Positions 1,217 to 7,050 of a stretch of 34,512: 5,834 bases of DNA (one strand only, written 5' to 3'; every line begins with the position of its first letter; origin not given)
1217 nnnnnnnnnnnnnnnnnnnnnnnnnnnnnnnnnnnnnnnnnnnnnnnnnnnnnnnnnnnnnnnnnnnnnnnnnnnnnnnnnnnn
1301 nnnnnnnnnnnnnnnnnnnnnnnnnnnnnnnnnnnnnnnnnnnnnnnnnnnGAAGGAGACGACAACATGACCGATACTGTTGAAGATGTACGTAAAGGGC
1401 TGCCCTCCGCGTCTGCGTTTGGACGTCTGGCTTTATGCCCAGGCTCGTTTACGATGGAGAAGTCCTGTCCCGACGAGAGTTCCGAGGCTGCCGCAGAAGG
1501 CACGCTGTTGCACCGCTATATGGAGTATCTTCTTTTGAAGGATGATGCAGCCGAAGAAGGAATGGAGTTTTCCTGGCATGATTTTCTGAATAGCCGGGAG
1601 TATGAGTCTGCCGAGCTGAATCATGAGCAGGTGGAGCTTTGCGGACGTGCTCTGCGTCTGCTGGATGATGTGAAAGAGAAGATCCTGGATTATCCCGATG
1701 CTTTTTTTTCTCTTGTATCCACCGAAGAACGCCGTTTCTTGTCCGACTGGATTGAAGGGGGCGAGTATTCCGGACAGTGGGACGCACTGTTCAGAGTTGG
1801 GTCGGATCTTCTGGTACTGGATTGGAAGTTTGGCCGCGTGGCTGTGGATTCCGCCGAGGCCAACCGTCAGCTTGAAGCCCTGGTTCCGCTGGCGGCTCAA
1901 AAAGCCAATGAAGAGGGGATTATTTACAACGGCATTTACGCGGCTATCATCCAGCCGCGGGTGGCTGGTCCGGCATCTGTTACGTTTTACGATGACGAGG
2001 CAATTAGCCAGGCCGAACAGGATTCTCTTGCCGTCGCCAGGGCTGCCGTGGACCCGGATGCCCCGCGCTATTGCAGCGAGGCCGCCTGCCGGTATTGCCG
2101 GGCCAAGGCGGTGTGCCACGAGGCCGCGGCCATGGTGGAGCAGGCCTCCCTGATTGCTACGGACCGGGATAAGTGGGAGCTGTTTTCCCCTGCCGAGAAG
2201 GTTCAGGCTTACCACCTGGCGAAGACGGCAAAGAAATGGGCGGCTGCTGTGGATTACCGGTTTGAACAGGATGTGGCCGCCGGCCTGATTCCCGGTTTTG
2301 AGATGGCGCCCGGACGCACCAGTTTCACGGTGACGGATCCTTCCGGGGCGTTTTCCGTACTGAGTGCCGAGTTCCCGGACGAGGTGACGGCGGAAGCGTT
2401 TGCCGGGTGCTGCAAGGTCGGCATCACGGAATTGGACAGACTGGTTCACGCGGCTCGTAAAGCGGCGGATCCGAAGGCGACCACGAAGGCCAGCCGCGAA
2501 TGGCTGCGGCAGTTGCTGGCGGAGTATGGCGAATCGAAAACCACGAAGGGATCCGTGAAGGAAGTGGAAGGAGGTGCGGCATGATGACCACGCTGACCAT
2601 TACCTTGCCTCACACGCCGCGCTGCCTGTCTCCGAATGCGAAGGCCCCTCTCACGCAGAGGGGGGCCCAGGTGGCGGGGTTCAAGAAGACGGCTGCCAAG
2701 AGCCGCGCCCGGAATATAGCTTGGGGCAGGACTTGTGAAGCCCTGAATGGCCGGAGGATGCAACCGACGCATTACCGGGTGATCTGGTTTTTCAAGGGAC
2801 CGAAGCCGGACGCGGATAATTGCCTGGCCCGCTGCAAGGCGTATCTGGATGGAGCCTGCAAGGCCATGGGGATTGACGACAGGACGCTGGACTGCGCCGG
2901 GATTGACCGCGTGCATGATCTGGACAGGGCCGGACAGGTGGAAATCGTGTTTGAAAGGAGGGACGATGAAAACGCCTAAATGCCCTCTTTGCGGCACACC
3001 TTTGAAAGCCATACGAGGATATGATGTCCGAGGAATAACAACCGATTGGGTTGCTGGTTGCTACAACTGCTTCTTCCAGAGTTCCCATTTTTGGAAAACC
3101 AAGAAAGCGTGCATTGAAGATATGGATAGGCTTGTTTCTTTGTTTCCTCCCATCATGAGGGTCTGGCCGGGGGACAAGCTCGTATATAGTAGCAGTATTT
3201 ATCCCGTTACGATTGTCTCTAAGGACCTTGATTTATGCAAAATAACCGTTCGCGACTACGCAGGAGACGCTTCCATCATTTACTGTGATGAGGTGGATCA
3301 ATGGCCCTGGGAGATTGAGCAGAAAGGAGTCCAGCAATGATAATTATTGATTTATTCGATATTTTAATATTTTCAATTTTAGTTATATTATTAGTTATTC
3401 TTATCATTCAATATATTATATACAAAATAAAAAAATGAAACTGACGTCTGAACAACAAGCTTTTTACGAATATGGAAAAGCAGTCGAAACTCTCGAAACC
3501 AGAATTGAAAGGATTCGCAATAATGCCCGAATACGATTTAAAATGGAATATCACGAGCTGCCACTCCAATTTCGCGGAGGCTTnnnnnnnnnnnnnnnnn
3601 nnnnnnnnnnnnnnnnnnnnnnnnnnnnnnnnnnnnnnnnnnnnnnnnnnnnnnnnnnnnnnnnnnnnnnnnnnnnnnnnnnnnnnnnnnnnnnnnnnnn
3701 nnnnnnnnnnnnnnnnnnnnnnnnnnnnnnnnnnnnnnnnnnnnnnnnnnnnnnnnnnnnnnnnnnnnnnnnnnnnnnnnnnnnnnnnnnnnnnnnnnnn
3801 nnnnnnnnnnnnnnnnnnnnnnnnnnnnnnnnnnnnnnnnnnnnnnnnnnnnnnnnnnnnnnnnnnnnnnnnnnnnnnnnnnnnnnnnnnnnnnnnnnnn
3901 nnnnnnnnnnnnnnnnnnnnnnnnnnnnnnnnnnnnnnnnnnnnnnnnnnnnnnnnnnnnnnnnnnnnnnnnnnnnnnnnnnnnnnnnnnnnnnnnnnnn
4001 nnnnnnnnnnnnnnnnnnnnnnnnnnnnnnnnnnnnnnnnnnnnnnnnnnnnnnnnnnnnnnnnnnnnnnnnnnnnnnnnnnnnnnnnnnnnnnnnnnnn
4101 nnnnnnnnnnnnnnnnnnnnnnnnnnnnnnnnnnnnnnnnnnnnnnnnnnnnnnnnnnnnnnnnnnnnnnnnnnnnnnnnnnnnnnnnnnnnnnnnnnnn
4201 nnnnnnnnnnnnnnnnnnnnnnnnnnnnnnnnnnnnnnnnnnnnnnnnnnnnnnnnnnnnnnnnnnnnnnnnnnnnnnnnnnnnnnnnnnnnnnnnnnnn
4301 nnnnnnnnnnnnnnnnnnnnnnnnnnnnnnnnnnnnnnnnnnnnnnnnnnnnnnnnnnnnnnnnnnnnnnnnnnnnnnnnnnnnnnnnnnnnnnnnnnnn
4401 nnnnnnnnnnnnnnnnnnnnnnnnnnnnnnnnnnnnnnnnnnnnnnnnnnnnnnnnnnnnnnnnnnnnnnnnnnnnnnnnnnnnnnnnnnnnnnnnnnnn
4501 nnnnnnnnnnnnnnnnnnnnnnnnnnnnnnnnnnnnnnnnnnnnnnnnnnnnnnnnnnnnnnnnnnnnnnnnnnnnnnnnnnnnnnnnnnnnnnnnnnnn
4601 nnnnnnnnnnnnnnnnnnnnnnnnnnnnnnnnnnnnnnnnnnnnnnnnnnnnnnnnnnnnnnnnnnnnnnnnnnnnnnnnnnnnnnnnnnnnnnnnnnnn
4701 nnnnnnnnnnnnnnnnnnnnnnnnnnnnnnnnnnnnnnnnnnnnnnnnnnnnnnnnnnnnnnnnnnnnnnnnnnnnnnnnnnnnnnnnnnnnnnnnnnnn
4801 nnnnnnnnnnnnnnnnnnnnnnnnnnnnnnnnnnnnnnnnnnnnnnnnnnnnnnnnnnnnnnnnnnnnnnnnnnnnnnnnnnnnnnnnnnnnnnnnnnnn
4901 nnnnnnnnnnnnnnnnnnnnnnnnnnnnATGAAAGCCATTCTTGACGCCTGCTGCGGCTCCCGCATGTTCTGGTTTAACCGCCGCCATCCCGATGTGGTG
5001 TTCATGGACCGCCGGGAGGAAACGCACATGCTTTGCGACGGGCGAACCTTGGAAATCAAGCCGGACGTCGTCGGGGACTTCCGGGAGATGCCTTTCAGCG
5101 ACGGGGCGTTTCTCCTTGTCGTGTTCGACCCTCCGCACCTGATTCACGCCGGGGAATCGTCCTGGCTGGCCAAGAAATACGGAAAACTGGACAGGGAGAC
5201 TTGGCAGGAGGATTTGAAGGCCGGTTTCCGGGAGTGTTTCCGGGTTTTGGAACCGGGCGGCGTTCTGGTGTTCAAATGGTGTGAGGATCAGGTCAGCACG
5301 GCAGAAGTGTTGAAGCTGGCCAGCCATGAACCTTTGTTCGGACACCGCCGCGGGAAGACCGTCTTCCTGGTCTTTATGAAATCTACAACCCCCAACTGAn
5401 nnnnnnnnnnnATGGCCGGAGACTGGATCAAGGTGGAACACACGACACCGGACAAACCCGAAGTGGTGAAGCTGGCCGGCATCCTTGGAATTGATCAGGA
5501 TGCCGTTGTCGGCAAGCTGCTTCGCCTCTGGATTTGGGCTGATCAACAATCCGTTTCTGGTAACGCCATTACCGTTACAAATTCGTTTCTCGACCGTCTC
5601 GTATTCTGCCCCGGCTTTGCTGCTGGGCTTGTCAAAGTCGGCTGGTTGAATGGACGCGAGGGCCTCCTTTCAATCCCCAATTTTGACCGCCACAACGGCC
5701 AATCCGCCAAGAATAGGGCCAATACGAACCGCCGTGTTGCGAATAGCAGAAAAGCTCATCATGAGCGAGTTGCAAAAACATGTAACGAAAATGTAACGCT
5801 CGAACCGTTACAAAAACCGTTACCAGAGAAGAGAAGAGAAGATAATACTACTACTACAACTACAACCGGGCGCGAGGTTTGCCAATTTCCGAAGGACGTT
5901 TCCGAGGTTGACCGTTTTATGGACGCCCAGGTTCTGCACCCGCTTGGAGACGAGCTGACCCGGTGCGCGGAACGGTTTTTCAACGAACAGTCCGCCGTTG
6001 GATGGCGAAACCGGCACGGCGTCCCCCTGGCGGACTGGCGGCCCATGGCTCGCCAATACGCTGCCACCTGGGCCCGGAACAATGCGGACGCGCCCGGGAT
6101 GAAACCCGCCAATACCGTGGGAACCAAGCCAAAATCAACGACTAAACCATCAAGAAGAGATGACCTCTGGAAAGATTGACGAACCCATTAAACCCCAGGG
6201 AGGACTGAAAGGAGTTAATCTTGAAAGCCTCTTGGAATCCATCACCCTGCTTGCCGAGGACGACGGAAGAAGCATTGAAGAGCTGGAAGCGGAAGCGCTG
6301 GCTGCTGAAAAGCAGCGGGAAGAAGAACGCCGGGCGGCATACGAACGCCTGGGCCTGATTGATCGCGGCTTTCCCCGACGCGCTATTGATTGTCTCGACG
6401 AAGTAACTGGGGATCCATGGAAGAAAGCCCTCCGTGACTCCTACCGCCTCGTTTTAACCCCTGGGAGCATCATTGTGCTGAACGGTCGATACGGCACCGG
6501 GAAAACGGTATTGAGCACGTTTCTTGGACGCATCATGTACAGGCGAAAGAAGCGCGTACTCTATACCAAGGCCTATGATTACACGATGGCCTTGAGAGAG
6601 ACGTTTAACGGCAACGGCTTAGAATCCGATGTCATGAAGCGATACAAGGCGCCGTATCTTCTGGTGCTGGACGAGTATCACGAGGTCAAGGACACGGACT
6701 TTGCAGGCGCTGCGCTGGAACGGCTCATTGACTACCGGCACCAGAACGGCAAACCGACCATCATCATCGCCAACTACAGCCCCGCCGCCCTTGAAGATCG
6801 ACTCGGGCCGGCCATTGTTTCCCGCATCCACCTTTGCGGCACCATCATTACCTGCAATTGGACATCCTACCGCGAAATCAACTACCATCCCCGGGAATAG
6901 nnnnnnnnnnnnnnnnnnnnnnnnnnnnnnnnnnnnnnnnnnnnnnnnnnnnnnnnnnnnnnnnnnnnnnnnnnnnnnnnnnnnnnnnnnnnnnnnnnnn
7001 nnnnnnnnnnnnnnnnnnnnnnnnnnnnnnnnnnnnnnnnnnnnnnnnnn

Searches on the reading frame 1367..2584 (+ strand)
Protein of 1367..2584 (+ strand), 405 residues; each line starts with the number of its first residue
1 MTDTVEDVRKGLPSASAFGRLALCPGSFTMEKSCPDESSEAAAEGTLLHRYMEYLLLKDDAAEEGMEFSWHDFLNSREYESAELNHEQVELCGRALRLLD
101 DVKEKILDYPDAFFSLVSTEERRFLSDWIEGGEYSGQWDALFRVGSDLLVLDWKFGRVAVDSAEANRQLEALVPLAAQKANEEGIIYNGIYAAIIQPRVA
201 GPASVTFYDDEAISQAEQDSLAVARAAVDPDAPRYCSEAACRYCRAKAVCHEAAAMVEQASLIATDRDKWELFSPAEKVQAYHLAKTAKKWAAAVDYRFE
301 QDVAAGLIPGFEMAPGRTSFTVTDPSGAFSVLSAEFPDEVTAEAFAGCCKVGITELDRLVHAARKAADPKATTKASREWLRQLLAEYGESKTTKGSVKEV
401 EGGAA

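Call 20: search_protein_families(library=phrogs, proteins=[window:1367-2584:+], max_evalue=0.001)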
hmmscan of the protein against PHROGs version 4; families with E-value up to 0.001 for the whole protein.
window:1367-2584:+ (405 aa): 1 family
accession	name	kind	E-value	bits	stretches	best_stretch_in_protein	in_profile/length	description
phrog_69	-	DNA, RNA and nucleotide metabolism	2.5e-34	120.1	1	10-339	87-414/501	exonuclease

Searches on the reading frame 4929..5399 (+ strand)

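Call 4: search_protein_families(library=pfam, proteins=[window:4929-5399:+], max_evalue=0.1)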
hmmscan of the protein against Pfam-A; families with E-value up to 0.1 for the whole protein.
window:4929-5399:+ (156 aa): 3 families
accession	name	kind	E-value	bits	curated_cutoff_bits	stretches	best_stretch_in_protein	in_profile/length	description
PF13649.12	Methyltransf_25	-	2.7e-06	28.4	27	1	4-111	1-97/97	Methyltransferase domain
PF08241.18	Methyltransf_11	-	6.7e-06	27.1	21.2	1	92-115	72-95/95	Methyltransferase domain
PF01555.25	N6_N4_Mtase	-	0.027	14.8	26.7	1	63-116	3-52/221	DNA methylase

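Call 5: search_protein_families(library=phrogs, proteins=[window:4929-5399:+], max_evalue=0.1)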
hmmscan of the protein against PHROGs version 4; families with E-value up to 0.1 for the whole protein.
window:4929-5399:+ (156 aa): 8 families
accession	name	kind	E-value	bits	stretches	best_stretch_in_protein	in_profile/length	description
phrog_954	-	other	3.8e-79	266.1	1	1-153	51-203/229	DNA methyltransferase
phrog_11564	-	other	1e-43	148.8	1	1-90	4-93/117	DNA methyltransferase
phrog_6151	-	other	3.5e-41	140.8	1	54-152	1-99/117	DNA methyltransferase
phrog_7811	-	other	3.8e-11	43.7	1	4-32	6-34/41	methyltransferase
phrog_24333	-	other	7.4e-08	33.1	1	44-125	85-172/238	DNA methyltransferase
phrog_11619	-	other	0.00038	21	1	56-124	82-146/186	DNA methyltransferase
phrog_67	-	other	0.0054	16.8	1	49-115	129-193/743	DNA methyltransferase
phrog_6025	-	other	0.024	15.2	1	63-125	33-91/192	DNA methyltransferase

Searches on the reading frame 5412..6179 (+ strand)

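Call 4: search_protein_families(library=pfam, proteins=[window:5412-6179:+], max_evalue=0.1)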
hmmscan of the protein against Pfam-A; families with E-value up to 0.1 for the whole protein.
window:5412-6179:+ (255 aa): 0 families

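Call 5: search_protein_families(library=phrogs, proteins=[window:5412-6179:+], max_evalue=0.1)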
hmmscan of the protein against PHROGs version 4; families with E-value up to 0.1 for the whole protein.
window:5412-6179:+ (255 aa): 4 families
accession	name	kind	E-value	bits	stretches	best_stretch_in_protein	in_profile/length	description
phrog_2509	-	DNA, RNA and nucleotide metabolism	1.3e-59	203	1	1-158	1-156/277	replication initiation protein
phrog_9474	-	DNA, RNA and nucleotide metabolism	2e-30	107.4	1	3-151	1-159/288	replication initiation protein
phrog_23776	-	unknown function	0.029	14.8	1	179-224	191-236/280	-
phrog_28809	-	unknown function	0.063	14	1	186-226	150-186/211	-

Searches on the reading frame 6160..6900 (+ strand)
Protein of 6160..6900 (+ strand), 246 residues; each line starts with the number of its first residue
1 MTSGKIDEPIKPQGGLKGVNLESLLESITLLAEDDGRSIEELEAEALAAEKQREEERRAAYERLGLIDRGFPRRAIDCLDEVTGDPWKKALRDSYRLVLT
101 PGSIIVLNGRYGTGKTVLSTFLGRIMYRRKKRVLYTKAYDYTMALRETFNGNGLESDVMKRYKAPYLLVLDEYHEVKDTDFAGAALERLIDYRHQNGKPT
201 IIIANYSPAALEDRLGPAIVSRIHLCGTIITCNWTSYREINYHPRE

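Call 4: search_protein_families(library=pfam, proteins=[window:6160-6900:+], max_evalue=0.1)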
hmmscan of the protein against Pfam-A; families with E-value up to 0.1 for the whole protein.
window:6160-6900:+ (246 aa): 13 families
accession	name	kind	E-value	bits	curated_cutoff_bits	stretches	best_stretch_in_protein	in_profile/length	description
PF01695.23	IstB_IS21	-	3.3e-07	30.5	24.1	1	104-238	94-231/238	IstB-like ATP binding protein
PF13173.12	AAA_14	-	3.2e-05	24.4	27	1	103-193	3-88/129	AAA domain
PF01656.29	CbiA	-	0.00016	22.1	25.4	1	104-149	1-44/125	CobQ/CobB/MinD/ParA nucleotide binding domain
PF00308.24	Bac_DnaA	-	0.0048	17.5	23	1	105-213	37-146/162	Bacterial DnaA ATPAse domain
PF24883.2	NPHP3_N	-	0.0072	17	24.8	1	102-135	22-55/164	Nephrocystin 3, N-terminal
PF13191.12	AAA_16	-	0.0096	16.9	32.6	1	91-203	12-137/167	AAA ATPase domain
PF13401.12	AAA_22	-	0.011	16.5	27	0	103-136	6-39/130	AAA domain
PF02367.23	TsaE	-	0.047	14.1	26.6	1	98-126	17-45/128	Threonylcarbamoyl adenosine biosynthesis protein TsaE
PF06745.19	ATPase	-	0.057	13.2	26.6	1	101-174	18-90/231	KaiC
PF13238.12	AAA_18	-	0.06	14.2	29.4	0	105-163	1-45/128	AAA domain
PF13481.12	AAA_25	-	0.067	13.2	27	0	92-125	23-56/195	AAA domain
PF00004.35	AAA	-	0.069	14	21.2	0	105-212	1-115/131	ATPase family associated with various cellular activities (AAA)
PF07088.17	GvpD_P-loop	-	0.098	13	24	0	101-171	9-81/189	GvpD gas vesicle protein, P-loop domain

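Call 5: search_protein_families(library=phrogs, proteins=[window:6160-6900:+], max_evalue=0.1)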
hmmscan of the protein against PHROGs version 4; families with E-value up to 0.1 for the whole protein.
window:6160-6900:+ (246 aa): 6 families
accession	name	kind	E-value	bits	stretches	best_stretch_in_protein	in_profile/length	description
phrog_50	-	DNA, RNA and nucleotide metabolism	6.1e-31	109.1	1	70-245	329-517/570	DnaC-like helicase loader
phrog_3277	-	DNA, RNA and nucleotide metabolism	7.5e-19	69.2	1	105-239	13-154/168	DnaC-like helicase loader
phrog_26922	-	DNA, RNA and nucleotide metabolism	1.7e-07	32.7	1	158-238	5-86/92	DnaC-like helicase loader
phrog_168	-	DNA, RNA and nucleotide metabolism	0.0023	18.7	1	104-223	44-151/314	clamp loader of DNA polymerase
phrog_27475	-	unknown function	0.0058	16.1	1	104-173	444-513/599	-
phrog_170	-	other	0.026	14.9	1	99-139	87-129/323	PhoH-like phosphate starvation-inducible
